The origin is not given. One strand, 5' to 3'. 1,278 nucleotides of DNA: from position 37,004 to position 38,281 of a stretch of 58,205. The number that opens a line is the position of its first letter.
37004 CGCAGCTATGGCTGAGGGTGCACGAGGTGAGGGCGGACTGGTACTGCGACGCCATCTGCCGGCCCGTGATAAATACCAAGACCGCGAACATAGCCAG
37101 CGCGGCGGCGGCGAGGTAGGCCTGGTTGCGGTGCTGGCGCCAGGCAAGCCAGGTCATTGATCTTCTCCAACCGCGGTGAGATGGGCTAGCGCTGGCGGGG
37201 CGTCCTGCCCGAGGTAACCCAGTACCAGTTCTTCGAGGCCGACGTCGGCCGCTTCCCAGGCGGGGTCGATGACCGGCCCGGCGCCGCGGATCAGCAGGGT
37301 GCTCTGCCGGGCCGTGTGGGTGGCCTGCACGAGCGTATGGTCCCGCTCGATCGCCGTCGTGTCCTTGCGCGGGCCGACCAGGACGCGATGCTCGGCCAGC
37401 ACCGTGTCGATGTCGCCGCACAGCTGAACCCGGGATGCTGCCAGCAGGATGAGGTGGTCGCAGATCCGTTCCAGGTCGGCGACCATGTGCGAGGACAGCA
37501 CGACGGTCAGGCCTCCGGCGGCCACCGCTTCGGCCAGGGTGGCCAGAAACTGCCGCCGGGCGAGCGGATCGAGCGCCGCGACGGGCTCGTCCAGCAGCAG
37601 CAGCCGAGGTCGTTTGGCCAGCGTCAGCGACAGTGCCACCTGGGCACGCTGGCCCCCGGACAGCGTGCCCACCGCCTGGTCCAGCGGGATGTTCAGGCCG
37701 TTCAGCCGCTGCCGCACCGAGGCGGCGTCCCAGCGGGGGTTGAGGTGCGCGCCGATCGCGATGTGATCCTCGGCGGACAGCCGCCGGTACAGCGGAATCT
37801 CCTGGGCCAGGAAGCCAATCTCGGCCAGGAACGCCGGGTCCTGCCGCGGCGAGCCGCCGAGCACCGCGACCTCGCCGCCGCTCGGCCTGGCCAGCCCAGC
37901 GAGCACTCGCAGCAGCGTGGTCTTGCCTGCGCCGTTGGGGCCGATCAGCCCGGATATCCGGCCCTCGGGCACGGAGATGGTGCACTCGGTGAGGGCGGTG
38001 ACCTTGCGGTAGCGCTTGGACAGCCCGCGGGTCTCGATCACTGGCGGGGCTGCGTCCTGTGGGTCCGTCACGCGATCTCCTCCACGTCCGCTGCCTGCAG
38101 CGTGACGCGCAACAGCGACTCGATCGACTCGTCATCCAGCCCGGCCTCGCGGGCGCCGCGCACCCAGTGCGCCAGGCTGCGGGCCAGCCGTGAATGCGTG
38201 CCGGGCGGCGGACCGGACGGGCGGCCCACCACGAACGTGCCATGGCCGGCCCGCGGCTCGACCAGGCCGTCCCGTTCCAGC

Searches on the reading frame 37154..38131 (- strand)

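Call 8: search_protein_families(library=pfam, proteins=[window:37154-38131:-], max_evalue=0.001)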
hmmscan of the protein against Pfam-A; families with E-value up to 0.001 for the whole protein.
window:37154-38131:- (325 aa): 5 families
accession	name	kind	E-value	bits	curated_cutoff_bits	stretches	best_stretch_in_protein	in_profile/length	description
PF00005.33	ABC_tran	-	1.9e-26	93.7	25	1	49-185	3-137/137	ABC transporter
PF13304.12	AAA_21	-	3e-13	51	27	2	60-83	2-25/304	AAA domain, putative AbiEii toxin, Type IV TA system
PF02463.25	SMC_N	-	1.6e-06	28.2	40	0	156-220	136-205/220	RecF/RecN/SMC N terminal domain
PF13604.12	AAA_30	-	5e-05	23.6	27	1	58-109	19-70/191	AAA domain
PF13175.12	AAA_15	-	0.0009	19.4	32.1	0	48-79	15-45/374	AAA ATPase domain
